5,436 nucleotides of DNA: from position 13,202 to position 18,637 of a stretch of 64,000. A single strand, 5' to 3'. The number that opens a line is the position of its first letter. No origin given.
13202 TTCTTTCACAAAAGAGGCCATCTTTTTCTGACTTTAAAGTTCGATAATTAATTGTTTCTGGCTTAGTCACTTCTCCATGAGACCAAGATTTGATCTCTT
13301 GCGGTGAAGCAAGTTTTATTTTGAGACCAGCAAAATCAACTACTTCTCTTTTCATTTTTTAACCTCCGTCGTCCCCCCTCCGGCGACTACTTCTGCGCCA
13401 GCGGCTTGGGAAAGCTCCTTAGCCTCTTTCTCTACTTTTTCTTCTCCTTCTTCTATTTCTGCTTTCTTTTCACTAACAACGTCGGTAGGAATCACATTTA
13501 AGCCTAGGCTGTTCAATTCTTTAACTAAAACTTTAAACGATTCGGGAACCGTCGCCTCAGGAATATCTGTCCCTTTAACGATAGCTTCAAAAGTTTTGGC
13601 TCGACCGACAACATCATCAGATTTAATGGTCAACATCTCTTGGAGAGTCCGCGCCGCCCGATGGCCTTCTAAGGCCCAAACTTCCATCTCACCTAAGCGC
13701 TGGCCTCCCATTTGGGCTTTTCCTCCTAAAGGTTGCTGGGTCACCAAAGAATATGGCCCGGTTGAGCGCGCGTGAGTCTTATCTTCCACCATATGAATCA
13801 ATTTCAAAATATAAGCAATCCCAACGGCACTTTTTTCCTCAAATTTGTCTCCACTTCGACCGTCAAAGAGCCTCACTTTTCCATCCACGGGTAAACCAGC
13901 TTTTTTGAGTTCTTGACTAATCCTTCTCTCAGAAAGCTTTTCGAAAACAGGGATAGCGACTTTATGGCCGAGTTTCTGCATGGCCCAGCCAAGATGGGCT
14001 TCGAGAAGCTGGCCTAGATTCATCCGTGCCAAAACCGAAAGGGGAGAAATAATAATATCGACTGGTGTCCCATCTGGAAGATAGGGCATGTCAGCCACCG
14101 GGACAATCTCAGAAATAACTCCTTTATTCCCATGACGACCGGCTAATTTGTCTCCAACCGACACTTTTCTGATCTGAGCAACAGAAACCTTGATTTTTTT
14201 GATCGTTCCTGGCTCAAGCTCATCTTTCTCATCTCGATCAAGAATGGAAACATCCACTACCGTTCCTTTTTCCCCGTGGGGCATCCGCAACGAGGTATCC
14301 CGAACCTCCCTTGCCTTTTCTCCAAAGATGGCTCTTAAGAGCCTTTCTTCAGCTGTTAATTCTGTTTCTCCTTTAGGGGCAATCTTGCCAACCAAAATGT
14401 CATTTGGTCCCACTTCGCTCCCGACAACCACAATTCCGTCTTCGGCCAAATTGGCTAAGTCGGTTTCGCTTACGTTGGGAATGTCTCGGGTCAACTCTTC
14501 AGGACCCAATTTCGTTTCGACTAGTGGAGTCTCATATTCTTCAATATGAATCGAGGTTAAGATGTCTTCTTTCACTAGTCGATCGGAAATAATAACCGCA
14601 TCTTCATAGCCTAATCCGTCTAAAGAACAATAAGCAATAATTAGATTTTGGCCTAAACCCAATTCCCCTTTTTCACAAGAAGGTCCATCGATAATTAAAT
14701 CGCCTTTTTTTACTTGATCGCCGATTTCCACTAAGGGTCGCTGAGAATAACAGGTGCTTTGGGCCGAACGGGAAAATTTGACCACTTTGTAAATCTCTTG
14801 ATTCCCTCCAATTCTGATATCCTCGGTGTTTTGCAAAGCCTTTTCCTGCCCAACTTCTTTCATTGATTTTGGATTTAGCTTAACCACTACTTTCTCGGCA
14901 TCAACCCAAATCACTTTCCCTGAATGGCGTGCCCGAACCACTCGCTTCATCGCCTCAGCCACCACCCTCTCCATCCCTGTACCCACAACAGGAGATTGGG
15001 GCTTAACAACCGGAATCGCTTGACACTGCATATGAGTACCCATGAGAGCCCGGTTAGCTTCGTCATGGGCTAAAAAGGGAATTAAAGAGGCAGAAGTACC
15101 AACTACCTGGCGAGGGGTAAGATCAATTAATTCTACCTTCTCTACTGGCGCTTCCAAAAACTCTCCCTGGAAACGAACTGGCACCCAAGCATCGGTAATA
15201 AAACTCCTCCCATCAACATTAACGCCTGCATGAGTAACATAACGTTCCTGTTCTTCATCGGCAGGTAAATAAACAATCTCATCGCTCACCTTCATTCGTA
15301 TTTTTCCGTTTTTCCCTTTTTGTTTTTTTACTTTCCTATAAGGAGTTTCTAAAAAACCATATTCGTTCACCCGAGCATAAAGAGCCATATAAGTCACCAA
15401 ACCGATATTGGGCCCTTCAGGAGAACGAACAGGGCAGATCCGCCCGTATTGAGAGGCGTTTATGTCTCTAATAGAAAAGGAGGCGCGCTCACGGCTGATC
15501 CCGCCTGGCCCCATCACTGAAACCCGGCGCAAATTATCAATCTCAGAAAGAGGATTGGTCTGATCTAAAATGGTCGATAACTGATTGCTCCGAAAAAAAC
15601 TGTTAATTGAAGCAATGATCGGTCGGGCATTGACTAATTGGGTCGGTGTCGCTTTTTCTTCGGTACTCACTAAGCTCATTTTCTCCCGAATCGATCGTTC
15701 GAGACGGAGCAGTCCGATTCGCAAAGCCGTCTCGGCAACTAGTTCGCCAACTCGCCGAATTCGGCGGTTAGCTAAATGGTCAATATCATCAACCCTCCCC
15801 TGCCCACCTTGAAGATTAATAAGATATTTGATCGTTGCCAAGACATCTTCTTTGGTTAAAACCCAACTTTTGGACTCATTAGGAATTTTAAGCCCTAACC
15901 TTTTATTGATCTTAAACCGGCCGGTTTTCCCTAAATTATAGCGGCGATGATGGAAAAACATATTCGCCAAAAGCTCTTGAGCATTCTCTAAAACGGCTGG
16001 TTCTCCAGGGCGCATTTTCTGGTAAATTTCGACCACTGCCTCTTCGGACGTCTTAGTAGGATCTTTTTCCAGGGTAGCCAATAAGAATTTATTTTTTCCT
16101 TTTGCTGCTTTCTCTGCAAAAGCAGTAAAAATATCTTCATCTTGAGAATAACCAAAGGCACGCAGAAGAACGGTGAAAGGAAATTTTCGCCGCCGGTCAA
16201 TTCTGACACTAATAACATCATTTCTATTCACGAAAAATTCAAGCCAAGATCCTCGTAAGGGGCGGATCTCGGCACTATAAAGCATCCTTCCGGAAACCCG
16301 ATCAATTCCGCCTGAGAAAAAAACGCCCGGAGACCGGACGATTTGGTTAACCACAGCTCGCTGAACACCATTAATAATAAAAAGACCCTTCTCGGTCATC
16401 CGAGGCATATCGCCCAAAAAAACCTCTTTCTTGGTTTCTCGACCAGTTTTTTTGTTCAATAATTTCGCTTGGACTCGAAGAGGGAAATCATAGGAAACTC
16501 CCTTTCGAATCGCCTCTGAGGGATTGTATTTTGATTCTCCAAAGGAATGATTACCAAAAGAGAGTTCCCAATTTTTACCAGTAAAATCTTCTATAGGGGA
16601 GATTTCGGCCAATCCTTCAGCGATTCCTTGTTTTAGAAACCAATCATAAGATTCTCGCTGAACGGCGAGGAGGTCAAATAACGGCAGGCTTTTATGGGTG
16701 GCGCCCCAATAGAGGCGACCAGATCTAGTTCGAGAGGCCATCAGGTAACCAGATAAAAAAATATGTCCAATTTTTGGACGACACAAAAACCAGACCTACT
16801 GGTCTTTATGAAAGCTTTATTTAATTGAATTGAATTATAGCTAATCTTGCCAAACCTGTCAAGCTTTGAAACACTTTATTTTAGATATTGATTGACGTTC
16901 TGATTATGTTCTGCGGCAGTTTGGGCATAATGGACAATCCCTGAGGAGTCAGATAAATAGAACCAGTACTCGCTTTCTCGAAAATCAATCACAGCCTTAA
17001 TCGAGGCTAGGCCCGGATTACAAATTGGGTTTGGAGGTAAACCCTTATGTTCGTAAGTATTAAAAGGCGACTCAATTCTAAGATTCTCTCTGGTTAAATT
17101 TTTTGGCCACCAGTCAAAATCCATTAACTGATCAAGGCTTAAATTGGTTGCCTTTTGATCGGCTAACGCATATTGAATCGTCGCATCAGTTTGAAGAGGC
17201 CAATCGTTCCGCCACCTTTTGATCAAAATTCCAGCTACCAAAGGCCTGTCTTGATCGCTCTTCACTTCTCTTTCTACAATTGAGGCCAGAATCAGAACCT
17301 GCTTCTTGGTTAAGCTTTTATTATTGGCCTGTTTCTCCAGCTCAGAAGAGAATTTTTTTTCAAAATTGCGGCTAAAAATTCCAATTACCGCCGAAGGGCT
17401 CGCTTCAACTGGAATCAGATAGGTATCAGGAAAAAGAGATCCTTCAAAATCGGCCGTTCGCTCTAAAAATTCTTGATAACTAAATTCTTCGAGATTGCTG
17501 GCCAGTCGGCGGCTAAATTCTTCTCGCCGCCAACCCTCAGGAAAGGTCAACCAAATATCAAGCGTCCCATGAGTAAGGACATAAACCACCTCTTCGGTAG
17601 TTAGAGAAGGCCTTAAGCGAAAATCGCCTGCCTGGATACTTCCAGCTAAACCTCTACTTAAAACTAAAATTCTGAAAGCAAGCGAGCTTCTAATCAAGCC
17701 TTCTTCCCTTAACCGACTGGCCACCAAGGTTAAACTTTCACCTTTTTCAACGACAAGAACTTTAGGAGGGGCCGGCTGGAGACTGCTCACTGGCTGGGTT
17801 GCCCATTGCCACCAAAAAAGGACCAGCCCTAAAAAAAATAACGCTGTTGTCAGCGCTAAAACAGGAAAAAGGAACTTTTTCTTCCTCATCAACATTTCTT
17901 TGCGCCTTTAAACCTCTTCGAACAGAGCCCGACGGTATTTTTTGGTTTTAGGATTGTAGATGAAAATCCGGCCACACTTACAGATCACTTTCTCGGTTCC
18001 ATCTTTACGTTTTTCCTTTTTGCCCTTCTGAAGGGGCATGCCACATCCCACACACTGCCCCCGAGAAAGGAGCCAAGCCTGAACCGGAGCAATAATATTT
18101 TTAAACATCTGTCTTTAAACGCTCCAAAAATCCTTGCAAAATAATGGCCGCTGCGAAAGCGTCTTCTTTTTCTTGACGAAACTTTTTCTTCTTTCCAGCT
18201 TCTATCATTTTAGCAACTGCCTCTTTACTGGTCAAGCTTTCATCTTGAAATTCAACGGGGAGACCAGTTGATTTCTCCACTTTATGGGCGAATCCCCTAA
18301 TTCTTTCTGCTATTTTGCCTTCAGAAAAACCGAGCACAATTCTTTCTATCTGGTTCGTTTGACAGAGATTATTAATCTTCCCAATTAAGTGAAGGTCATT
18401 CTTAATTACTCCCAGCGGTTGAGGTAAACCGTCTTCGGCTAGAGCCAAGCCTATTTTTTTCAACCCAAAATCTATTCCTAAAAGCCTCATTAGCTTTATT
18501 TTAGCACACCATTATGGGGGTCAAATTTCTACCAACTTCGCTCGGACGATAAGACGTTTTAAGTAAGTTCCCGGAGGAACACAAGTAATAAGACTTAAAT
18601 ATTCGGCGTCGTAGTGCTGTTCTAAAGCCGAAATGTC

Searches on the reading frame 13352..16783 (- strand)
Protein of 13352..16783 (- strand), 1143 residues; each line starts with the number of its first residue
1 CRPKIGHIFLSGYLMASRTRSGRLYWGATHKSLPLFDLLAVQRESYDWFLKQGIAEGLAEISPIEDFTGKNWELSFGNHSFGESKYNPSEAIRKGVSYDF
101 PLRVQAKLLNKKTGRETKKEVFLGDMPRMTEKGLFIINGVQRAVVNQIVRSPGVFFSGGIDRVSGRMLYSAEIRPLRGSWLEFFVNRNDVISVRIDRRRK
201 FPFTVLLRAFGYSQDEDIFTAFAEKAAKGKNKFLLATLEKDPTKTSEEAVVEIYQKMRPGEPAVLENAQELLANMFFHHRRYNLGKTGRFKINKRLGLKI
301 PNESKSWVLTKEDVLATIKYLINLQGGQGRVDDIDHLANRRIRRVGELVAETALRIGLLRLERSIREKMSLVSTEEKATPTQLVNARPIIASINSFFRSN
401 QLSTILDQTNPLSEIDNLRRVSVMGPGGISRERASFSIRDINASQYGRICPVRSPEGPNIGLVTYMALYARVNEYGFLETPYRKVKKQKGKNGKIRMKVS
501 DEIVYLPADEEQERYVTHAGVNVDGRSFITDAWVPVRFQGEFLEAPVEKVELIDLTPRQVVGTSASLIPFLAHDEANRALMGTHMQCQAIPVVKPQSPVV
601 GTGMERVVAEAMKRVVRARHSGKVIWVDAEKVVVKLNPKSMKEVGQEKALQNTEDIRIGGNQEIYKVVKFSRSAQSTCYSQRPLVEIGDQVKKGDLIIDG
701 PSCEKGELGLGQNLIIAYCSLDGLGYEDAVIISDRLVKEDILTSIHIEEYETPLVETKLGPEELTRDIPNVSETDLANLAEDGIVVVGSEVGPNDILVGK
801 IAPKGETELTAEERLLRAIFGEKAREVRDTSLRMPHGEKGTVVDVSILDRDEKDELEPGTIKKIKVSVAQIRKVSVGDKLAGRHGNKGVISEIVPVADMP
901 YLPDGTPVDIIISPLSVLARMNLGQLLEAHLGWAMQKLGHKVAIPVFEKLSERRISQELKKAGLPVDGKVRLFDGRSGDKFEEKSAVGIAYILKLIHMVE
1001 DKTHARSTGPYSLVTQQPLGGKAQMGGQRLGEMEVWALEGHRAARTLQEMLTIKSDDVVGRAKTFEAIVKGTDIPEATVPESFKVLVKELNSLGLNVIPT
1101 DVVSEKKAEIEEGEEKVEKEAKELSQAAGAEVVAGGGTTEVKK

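Call 68: find_homologous_proteins(query=window:13352-16783:-, max_evalue=1e-50)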
Query window:13352-16783:- (1143 aa): 8000 proteins with E <= 1e-50 among 8000 candidates; the best 120 are listed.
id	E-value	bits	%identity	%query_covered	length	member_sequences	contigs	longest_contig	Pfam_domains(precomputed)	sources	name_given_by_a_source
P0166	0.0e+0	2191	85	100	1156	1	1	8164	PF04565.22,PF04561.20,PF04560.26,PF10385.15,PF04563.21,PF00562.34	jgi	jgi:DNA-directed RNA polymerase subunit beta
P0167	0.0e+0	2168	86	98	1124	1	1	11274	PF04565.22,PF04561.20,PF04560.26,PF10385.15,PF04563.21,PF00562.34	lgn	-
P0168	0.0e+0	2162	86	98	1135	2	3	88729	PF04565.22,PF04561.20,PF04560.26,PF10385.15,PF04563.21,PF00562.34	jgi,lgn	-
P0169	0.0e+0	2158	85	99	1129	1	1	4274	PF04565.22,PF04561.20,PF04560.26,PF10385.15,PF04563.21,PF00562.34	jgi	jgi:DNA-directed RNA polymerase subunit beta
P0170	0.0e+0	2154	85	98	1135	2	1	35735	PF04565.22,PF04561.20,PF04560.26,PF10385.15,PF04563.21,PF00562.34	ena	-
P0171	0.0e+0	2116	84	98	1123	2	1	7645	PF04565.22,PF04561.20,PF04560.26,PF10385.15,PF04563.21,PF00562.34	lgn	-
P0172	0.0e+0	2112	84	98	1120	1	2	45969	PF04565.22,PF04561.20,PF04560.26,PF10385.15,PF04563.21,PF00562.34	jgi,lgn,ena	-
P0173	0.0e+0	1928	77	95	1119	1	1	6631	PF04565.22,PF04561.20,PF04560.26,PF10385.15,PF04563.21,PF00562.34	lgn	-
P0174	0.0e+0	1919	76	95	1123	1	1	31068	PF04565.22,PF04561.20,PF04560.26,PF10385.15,PF04563.21,PF00562.34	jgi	-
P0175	0.0e+0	1878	76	95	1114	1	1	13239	PF04565.22,PF04561.20,PF04560.26,PF10385.15,PF04563.21,PF00562.34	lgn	-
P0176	0.0e+0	1865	74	96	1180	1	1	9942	PF04565.22,PF04561.20,PF04560.26,PF10385.15,PF04563.21,PF00562.34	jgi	jgi:DNA-directed RNA polymerase subunit beta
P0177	0.0e+0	1863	73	98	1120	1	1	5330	PF04565.22,PF04561.20,PF04560.26,PF10385.15,PF04563.21,PF00562.34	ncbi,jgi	-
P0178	0.0e+0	1851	74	95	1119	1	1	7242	PF04565.22,PF04561.20,PF04560.26,PF10385.15,PF04563.21,PF00562.34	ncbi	-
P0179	0.0e+0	1850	73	96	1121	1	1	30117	PF04565.22,PF04561.20,PF04560.26,PF10385.15,PF04563.21,PF00562.34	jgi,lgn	jgi:DNA-directed RNA polymerase subunit beta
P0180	0.0e+0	1848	74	95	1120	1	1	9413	PF04565.22,PF04561.20,PF04560.26,PF10385.15,PF04563.21,PF00562.34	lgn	-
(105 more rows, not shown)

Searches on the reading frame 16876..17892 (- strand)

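Call 51: search_protein_families(library=pfam, proteins=[window:16876-17892:-], max_evalue=0.001)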
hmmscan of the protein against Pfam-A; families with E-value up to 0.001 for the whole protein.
window:16876-17892:- (338 aa): 1 family
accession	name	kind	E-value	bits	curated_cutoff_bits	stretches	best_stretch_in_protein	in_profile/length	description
PF02618.21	YceG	-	1.2e-73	248.4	32.4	1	47-335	2-275/275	YceG-like family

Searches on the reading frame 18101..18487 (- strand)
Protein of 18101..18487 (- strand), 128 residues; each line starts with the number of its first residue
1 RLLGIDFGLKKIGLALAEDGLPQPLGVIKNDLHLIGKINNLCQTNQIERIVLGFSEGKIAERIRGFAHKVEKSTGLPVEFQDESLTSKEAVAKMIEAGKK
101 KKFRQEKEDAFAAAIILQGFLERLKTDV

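Call 79: search_protein_families(library=ncbifam, proteins=[window:18101-18487:-], max_evalue=0.01)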
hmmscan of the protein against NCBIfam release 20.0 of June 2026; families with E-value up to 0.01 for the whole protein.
window:18101-18487:- (128 aa): 2 families
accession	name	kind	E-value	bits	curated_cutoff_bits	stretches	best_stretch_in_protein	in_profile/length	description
TIGR00250.1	RNAse_H_YqgF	equivalog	2.8e-18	66.2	43.25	1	3-122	1-130/130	Holliday junction resolvase RuvX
NF001026.0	PRK00109.2-2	equivalog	7.6e-13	48.6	155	1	2-123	3-128/130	Holliday junction resolvase RuvX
